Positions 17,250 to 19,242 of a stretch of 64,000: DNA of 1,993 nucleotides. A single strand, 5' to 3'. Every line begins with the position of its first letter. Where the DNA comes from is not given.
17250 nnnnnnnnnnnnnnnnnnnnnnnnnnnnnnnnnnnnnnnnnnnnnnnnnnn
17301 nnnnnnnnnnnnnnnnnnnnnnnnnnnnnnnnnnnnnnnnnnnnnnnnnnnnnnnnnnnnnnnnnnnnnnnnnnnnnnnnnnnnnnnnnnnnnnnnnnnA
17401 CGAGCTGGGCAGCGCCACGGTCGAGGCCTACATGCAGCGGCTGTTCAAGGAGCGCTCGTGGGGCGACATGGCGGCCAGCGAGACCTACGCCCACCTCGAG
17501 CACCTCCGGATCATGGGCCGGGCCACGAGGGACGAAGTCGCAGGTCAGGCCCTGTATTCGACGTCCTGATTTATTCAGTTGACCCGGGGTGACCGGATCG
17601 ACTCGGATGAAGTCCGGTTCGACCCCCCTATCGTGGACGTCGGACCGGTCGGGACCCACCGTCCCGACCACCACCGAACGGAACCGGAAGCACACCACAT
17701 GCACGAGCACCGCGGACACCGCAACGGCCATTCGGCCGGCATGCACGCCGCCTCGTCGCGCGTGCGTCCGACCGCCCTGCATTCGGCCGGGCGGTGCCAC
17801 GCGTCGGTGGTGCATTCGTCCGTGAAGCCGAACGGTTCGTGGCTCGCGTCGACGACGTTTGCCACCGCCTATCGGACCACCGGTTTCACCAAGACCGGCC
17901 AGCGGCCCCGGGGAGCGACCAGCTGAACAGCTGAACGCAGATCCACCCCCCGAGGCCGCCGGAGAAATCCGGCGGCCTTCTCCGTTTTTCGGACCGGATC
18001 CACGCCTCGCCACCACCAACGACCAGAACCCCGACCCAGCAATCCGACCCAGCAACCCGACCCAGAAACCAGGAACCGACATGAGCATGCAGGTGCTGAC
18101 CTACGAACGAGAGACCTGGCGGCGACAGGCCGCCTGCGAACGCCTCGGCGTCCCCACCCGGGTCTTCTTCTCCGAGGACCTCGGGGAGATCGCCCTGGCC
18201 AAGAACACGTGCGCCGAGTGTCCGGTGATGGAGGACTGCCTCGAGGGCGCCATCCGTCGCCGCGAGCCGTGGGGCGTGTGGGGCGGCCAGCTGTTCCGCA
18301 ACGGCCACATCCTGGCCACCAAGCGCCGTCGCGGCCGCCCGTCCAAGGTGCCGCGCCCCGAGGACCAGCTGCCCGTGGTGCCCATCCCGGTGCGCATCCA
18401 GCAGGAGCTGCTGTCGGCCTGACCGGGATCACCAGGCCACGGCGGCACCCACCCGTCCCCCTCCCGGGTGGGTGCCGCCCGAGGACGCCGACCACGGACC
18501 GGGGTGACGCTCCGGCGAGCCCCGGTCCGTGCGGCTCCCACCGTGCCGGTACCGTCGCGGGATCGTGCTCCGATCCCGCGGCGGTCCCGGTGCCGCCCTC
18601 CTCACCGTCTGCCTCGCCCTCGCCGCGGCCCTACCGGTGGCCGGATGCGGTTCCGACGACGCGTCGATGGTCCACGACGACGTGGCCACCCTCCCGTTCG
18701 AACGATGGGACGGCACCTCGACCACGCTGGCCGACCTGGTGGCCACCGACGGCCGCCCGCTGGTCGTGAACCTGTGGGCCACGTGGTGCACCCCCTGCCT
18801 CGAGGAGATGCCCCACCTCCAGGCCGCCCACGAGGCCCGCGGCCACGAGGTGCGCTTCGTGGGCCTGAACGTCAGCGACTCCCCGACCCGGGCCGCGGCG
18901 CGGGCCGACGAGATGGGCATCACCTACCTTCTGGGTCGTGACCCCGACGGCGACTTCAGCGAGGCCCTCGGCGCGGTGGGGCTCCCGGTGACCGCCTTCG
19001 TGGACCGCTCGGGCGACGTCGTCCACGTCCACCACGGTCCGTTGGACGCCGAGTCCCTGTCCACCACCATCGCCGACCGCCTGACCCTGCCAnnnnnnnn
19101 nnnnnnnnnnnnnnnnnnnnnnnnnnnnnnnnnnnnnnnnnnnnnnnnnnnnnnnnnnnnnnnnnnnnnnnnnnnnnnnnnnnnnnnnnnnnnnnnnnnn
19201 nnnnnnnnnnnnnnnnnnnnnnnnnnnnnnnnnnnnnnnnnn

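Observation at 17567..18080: WhiB7-like gene behind a roughly 500-nt leader with an AT-rich/-35 promoter signature and an intrinsic attenuator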

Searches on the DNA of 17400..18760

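Call 5: search_rna_families(source=window, start=17400, end=18500, threshold=evalue, max_evalue=1)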
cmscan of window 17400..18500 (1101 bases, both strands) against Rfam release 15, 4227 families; matches with E-value up to 1: 4.
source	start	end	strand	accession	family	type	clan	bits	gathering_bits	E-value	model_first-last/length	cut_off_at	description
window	18412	18483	+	RF01066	6C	Cis-reg;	-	30.9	47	0.069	1-75/75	no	6C RNA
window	17900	17961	-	RF02963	DUF3800-IV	Gene; sRNA;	-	23.3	60.7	0.42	1-91/91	no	DUF3800-IV RNA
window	17591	17687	-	RF02552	RcsR1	Gene; sRNA;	-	19.9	60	0.25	1-96/96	no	RcsR1 sRNA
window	18436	18477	+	RF02791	CcsR1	Gene; sRNA;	-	15.7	65.3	0.7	38-77/83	no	Conserved CCUCCUCCC motif stress-induced RNA 1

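Call 60: search_rna_families(source=window, start=18380, end=18760, threshold=evalue, max_evalue=1, show_alignments=2)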
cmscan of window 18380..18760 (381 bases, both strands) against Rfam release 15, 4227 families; matches with E-value up to 1: 5.
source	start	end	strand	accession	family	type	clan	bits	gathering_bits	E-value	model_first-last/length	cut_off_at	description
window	18412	18483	+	RF01066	6C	Cis-reg;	-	30.9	47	0.024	1-75/75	no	6C RNA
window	18543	18593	+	RF03777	MIR533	Gene; miRNA;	-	20.8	80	0.052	1-125/125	no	MIR533 microRNA precursor family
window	18543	18594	+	RF03196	mir-6790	Gene; miRNA;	-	19.1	78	0.29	1-63/63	no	mir-6790 microRNA precursor family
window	18546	18590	-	RF03468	mir-2830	Gene; miRNA;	-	17.6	70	0.78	18-58/76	no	mir-2830 microRNA precursor family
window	18436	18477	+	RF02791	CcsR1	Gene; sRNA;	-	15.7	65.3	0.24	38-77/83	no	Conserved CCUCCUCCC motif stress-induced RNA 1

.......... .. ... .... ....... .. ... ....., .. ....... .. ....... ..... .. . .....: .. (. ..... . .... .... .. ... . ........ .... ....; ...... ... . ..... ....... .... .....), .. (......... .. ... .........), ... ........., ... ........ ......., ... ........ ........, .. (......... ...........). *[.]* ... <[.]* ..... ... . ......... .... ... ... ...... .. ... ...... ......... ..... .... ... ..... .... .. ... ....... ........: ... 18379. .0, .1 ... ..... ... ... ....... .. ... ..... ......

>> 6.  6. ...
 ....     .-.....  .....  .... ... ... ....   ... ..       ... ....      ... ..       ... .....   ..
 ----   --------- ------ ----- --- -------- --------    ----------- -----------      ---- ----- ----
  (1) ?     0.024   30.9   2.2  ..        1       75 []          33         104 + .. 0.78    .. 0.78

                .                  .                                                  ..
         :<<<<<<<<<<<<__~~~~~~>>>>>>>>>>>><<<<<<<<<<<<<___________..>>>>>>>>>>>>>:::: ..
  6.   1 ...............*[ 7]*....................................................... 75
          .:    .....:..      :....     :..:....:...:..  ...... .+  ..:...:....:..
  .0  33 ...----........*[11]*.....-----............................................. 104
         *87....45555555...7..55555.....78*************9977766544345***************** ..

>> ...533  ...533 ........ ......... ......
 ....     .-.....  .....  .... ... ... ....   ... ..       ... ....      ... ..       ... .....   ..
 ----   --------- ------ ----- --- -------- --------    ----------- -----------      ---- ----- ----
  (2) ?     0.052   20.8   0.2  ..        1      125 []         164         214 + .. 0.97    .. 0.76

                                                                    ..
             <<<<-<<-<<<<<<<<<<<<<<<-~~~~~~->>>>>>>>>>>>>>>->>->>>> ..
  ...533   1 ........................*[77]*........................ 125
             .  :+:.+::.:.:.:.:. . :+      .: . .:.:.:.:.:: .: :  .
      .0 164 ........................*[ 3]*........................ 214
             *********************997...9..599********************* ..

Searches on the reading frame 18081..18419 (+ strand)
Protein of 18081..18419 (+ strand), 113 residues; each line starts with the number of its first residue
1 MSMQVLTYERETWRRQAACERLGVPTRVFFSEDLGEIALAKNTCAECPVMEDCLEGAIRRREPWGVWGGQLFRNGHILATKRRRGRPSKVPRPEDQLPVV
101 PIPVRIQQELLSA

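Call 6: search_protein_families(library=pfam, proteins=[window:18081-18419:+], max_evalue=0.01)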
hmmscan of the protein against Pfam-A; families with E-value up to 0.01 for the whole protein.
window:18081-18419:+ (113 aa): 1 family
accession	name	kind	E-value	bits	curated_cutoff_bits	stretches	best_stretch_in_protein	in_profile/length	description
PF02467.21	Whib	-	2.2e-15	57.4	23.6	1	13-70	1-57/65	Transcription factor WhiB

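Call 7: search_protein_families(library=ncbifam, proteins=[window:18081-18419:+], max_evalue=0.01)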
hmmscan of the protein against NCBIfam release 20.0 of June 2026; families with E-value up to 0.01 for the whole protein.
window:18081-18419:+ (113 aa): 0 families

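Call 18: find_related_loci(query=window:18081-18419:+, collection=genome_contigs, flank=1500)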
Query window:18081-18419:+ (113 aa) in genome_contigs; peptide patterns used: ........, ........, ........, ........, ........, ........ (x = any residue, [..] = any of these).
600 stretches matched a pattern (row limit reached: there are more); 441 encode a relative of the query (tblastn E <= 1e-3); the best 80 are kept; 80 distinct loci.
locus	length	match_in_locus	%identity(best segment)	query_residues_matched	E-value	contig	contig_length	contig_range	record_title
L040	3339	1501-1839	58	2-113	9e-42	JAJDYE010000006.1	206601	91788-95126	MAG: Acidimicrobiia bacterium isolate jk18x27bins.72 k141_690830, whole genome shotgun sequence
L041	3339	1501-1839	58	2-113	5e-42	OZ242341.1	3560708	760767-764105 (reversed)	MAG: Candidatus Poriferisocius sp. isolate 0ce05ba1-728e-4541-870e-a511d1e8f405 genome assembly, chromosome: 1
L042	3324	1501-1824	73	2-109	1e-41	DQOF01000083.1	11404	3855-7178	MAG TPA_asm: Acidimicrobiia bacterium isolate SZUA-1145 k95_700741, whole genome shotgun sequence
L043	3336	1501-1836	58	2-112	5e-41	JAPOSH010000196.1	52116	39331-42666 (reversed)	MAG: bacterium isolate CAR2_bin_19 NODE_173_length_52116_cov_6.26334, whole genome shotgun sequence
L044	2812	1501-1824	61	7-113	4e-39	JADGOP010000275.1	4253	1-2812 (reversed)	MAG: Actinomycetota bacterium isolate Chersky.40_32 contig-100_10715, whole genome shotgun sequence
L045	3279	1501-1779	66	11-103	8e-39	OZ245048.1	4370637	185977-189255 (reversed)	MAG: Acidimicrobiales bacterium isolate fd8095d6-3f49-4c9a-911c-9a204c92b890 genome assembly, chromosome: 1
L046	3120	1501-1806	62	13-113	2e-38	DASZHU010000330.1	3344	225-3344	MAG TPA_asm: Acidimicrobiales bacterium isolate SMAG_U6584 k141_4955546, whole genome shotgun sequence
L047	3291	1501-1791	68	11-106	3e-38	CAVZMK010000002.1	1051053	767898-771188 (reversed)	MAG: uncultured Microthrixaceae bacterium isolate MFD02134.bin.2.228 genome assembly, contig: contig_17631, whole genome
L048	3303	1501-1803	62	14-113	5e-38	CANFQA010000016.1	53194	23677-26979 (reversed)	MAG: Microthrixaceae bacterium isolate Jr-14may18-219 genome assembly, contig: Jr-14may18-C994, whole genome shotgun seq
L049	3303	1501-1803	61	14-113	7e-38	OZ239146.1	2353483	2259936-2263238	Acidimicrobiia bacterium isolate KE-4 genome assembly, chromosome: KE-4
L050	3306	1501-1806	62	6-106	1e-36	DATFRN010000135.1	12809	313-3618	MAG TPA_asm: Acidimicrobiales bacterium isolate SMAG_U9359 k141_5362144, whole genome shotgun sequence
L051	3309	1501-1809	59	4-106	8e-37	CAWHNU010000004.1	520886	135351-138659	MAG: uncultured Acidimicrobiales bacterium isolate MFD04850.bin.2.134 genome assembly, contig: contig_18193, whole genom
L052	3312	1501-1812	59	5-108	8e-36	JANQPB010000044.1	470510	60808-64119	MAG: Acidimicrobiales bacterium isolate IP29b_bin.150 k99_2215554, whole genome shotgun sequence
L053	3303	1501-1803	59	7-106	3e-35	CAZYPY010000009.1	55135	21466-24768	MAG TPA_asm: uncultured Microthrixaceae bacterium isolate binchicken_co27_450 genome assembly, contig: NODE_992_length_5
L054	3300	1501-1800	58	13-111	9e-35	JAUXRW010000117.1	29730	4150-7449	MAG: Acidimicrobiales bacterium isolate C12_metabat.bin.16 C12_k141_432930, whole genome shotgun sequence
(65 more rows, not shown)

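Call 43: search_solved_structures(query=window:18081-18419:+, max_evalue=0.001, show_alignments=2)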
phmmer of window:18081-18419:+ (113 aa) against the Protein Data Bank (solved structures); distinct sequences matched with E-value up to 0.001: 9.
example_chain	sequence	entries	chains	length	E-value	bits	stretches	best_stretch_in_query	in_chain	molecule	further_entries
7kif_Z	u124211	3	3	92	2.4e-18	69.7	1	3-89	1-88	Probable transcriptional regulator WhiB7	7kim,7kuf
7kug_A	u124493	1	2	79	3.9e-14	56.1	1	3-78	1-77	Probable transcriptional regulator WhiB7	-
8dy7_H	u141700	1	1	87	8.2e-08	35.8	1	10-75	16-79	Transcriptional regulator WhiB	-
8dy9_H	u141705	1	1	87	1.1e-07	35.3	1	10-73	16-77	Transcriptional regulator WhiB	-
5oay_A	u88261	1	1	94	1.4e-06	31.8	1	12-86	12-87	Transcriptional regulator WhiB1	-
8cyf_A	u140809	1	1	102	2.8e-06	30.8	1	13-87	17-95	Redox- and pH-responsive transcriptional regulator WhiB3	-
6ono_A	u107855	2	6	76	5.3e-06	29.9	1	13-72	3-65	Transcription regulator WhiB1 | Transcriptional regulator WhiB1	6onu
8cwr_A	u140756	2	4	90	6.6e-06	29.6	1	13-70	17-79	Redox- and pH-responsive transcriptional regulator WhiB3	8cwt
7f7n_A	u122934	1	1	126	2.1e-05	28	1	8-78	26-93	Transcriptional regulator WhiB4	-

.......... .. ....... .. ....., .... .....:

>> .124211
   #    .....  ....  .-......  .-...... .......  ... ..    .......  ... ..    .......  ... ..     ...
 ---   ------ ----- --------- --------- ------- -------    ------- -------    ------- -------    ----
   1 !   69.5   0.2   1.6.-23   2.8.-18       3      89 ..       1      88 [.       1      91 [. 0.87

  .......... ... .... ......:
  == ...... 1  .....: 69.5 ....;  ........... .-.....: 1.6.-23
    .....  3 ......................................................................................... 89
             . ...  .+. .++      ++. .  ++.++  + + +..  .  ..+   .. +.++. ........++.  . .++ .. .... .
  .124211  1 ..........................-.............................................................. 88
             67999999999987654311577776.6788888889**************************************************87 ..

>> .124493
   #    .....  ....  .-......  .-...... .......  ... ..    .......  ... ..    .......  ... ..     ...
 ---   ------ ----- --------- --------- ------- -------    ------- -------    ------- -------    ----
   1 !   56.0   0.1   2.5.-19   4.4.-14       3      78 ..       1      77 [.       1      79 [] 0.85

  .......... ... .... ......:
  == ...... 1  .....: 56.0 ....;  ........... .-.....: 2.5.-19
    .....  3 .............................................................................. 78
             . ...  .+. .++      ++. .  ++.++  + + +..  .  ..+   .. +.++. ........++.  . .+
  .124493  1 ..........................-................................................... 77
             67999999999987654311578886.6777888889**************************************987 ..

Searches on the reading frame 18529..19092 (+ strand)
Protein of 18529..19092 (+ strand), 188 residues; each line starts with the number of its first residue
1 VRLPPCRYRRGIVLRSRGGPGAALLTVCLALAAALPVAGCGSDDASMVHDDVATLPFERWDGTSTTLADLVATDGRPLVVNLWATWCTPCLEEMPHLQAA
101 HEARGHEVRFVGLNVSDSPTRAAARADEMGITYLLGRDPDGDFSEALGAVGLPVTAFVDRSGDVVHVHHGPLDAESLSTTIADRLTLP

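Call 6: search_protein_families(library=pfam, proteins=[window:18529-19092:+], max_evalue=0.01)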
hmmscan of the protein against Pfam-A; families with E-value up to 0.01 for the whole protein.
window:18529-19092:+ (188 aa): 5 families
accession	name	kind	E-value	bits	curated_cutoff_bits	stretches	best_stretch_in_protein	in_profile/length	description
PF08534.16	Redoxin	-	2.1e-18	67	26.6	1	61-175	17-139/148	Redoxin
PF00578.27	AhpC-TSA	-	3.9e-16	59.6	26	1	58-166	11-123/124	AhpC/TSA family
PF00085.26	Thioredoxin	-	1.3e-06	28.8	23.5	1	67-123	10-66/103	Thioredoxin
PF13905.12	Thioredoxin_8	-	0.00018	22.2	27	1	75-164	1-94/94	Thioredoxin-like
PF13098.12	Thioredoxin_2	-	0.003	18.3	27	1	72-178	2-101/104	Thioredoxin-like domain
